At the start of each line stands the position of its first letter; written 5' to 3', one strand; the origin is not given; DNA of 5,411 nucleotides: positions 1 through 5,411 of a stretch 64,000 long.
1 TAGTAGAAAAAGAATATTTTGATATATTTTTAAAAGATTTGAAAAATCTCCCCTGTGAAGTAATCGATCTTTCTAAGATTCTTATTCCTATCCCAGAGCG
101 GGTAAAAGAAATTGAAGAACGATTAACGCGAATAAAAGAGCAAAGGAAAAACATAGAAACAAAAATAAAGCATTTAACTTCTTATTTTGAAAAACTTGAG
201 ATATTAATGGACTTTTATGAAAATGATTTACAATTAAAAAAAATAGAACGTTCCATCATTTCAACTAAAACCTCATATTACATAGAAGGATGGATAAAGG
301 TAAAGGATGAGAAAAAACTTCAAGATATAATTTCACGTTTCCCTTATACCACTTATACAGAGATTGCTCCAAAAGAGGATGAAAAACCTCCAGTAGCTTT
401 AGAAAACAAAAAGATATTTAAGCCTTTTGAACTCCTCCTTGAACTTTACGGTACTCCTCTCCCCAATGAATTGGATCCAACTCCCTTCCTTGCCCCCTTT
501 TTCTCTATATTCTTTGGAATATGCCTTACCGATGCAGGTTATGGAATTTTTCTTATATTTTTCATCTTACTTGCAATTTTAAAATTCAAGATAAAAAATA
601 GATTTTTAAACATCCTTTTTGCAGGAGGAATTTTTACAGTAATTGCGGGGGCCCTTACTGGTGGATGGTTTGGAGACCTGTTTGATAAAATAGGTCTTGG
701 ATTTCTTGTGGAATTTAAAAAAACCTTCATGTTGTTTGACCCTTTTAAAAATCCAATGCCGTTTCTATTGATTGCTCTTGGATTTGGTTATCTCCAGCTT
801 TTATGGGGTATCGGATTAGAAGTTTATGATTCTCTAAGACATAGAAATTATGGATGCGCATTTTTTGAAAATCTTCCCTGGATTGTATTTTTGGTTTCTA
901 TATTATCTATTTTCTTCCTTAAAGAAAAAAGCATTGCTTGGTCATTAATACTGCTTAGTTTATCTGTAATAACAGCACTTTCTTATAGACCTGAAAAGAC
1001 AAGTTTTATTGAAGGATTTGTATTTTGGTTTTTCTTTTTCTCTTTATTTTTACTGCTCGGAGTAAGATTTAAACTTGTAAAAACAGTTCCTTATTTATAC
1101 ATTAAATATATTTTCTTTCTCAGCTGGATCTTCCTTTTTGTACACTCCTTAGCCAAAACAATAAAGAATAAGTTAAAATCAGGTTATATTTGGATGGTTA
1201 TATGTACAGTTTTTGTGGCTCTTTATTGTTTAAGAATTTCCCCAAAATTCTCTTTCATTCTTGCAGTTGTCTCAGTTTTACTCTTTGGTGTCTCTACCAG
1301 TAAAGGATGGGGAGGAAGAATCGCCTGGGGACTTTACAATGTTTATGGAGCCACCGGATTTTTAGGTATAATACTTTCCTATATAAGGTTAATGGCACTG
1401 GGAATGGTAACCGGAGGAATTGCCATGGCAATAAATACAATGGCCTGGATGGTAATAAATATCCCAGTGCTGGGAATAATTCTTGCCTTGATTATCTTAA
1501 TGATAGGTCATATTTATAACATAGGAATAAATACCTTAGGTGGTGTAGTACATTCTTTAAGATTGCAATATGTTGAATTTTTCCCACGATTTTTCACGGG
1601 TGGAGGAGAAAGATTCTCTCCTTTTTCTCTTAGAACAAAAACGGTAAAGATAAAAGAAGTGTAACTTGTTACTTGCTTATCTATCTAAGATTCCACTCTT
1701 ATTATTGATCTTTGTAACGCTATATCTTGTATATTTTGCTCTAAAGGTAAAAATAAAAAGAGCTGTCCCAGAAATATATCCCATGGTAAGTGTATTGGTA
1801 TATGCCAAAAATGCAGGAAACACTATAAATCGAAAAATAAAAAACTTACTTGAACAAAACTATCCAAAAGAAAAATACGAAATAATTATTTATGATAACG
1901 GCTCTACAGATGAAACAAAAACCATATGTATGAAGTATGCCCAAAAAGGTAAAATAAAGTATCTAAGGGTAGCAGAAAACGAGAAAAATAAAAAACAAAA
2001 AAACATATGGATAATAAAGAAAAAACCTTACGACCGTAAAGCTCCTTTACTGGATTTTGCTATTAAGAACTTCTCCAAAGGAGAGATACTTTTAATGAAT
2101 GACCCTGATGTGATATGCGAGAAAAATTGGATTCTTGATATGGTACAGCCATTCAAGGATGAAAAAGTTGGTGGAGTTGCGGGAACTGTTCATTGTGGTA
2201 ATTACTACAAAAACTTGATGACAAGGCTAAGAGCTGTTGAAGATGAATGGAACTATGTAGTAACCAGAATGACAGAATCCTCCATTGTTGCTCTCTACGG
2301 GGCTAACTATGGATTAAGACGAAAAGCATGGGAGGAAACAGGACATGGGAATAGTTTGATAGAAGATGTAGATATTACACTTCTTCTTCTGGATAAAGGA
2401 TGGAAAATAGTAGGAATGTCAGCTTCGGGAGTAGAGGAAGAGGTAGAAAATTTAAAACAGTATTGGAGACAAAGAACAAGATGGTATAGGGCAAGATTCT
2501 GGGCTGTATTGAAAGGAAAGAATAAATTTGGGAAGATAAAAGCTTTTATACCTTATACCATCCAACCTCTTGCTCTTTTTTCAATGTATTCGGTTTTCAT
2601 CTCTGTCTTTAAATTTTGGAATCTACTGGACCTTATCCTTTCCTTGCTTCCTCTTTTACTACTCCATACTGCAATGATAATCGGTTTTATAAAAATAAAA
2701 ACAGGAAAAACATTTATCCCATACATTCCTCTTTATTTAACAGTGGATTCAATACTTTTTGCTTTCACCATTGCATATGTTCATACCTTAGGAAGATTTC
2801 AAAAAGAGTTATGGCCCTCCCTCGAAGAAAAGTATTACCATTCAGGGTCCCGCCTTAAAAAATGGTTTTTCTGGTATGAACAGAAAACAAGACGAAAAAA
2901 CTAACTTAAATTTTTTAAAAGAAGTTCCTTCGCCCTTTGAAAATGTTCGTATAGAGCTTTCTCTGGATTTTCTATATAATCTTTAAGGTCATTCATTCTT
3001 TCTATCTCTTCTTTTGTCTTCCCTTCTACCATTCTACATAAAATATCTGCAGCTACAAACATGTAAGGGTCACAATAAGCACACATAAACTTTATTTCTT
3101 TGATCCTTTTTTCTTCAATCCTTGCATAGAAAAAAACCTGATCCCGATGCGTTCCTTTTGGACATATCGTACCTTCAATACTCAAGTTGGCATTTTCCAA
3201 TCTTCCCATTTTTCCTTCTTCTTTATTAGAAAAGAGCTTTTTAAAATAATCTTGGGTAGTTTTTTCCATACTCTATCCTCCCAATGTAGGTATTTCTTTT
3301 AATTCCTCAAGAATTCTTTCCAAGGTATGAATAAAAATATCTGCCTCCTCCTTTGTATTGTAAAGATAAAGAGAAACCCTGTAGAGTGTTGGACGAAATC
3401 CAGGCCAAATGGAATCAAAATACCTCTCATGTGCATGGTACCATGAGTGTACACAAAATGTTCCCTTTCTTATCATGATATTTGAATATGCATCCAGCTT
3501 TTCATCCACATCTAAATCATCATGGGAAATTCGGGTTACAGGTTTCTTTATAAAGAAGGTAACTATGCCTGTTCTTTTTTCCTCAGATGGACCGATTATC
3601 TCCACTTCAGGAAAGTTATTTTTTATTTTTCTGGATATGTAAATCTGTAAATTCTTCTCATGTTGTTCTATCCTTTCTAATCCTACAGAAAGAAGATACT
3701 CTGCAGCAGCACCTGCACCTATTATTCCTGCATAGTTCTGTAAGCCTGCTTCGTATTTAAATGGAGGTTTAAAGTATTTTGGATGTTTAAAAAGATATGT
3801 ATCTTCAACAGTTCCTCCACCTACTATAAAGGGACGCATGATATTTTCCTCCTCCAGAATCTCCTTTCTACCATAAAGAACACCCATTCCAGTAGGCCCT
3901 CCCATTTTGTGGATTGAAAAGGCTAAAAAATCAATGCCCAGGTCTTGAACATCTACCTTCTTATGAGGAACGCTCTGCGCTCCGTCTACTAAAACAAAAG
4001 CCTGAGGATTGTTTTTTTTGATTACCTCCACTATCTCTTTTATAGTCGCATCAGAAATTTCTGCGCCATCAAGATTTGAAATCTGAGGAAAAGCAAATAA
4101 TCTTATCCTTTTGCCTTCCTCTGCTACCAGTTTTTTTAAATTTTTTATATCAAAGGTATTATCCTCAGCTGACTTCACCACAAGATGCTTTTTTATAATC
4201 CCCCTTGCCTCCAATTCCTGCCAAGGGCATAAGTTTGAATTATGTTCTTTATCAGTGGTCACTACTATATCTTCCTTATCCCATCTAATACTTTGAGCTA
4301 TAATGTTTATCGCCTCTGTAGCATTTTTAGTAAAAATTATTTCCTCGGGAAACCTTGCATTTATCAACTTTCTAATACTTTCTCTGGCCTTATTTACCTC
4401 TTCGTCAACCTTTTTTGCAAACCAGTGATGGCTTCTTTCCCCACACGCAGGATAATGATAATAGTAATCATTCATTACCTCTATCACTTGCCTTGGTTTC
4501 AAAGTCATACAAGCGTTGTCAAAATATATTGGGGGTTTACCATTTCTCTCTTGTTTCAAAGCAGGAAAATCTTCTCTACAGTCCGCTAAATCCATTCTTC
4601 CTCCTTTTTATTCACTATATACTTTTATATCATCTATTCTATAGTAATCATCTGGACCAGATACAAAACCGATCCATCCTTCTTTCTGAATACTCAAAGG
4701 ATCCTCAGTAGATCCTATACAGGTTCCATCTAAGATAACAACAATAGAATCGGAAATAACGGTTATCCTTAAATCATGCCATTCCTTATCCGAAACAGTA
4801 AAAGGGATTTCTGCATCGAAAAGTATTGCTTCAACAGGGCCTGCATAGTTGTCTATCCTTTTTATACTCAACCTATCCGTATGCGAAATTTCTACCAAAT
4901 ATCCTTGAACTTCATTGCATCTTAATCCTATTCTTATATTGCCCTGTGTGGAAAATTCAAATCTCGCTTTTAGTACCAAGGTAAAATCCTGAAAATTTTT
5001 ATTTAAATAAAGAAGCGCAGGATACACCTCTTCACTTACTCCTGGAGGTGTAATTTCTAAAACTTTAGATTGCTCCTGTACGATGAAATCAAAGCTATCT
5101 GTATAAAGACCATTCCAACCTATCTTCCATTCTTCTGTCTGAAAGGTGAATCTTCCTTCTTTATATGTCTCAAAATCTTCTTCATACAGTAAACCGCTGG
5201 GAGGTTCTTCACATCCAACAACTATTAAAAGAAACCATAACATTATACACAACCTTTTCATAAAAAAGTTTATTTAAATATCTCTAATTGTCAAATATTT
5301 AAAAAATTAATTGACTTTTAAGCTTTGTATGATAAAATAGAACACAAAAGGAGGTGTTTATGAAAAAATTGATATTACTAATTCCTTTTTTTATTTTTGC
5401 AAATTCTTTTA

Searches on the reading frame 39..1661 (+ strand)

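Call 42: search_protein_families(library=pfam, proteins=[window:39-1661:+], max_evalue=1e-8)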
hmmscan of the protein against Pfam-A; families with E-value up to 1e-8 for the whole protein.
window:39-1661:+ (541 aa): 1 family
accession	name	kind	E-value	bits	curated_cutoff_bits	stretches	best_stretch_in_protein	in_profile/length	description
PF01496.24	V_ATPase_I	-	4.9e-18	64.9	30.7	1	21-184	254-418/815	V-type ATPase 116kDa subunit family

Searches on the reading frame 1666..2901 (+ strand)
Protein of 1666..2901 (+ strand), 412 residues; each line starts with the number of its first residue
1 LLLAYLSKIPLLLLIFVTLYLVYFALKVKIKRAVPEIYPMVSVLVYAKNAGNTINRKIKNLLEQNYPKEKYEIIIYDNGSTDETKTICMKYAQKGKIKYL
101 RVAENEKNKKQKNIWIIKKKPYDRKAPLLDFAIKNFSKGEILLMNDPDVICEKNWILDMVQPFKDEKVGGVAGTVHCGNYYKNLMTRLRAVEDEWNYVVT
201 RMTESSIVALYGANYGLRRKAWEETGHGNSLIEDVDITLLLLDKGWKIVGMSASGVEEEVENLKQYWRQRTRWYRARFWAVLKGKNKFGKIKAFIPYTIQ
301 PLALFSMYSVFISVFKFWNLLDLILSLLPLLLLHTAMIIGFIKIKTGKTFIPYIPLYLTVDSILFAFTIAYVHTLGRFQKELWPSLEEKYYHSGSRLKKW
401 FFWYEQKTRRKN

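Call 42: search_protein_families(library=pfam, proteins=[window:1666-2901:+], max_evalue=1e-8)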
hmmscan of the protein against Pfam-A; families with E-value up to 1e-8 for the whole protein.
window:1666-2901:+ (412 aa): 3 families
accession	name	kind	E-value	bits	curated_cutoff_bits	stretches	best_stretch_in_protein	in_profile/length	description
PF00535.33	Glycos_transf_2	-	1.2e-19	71.3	23.3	1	42-224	1-166/168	Glycosyl transferase family 2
PF13641.12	Glyco_tranf_2_3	-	5.5e-16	59.7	27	1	39-276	1-230/230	Glycosyltransferase like family 2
PF13632.12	Glyco_trans_2_3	-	6.7e-15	55.9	27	1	151-333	11-173/198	Glycosyl transferase family group 2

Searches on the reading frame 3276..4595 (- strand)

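Call 42: search_protein_families(library=pfam, proteins=[window:3276-4595:-], max_evalue=1e-8)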
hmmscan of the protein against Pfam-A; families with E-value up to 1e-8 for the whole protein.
window:3276-4595:- (440 aa): 1 family
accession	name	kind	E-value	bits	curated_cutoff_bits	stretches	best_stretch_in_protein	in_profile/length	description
PF00266.25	Aminotran_5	-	5.1e-93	312.4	21.5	1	23-421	1-371/371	Aminotransferase class-V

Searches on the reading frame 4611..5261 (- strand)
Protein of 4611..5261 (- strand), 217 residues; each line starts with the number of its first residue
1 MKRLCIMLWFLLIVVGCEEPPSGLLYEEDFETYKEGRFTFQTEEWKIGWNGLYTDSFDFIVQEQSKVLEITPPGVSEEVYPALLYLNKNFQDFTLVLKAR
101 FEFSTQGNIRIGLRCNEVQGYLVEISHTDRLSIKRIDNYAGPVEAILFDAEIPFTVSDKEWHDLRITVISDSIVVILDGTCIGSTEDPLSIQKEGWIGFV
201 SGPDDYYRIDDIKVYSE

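Call 42: search_protein_families(library=pfam, proteins=[window:4611-5261:-], max_evalue=1e-8)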
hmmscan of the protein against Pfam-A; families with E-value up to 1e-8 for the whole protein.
window:4611-5261:- (217 aa): 1 family
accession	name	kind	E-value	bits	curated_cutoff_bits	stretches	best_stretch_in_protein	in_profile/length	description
PF06439.18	3keto-disac_hyd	-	1.9e-09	38.2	26.8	1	82-200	43-173/187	3-keto-disaccharide hydrolase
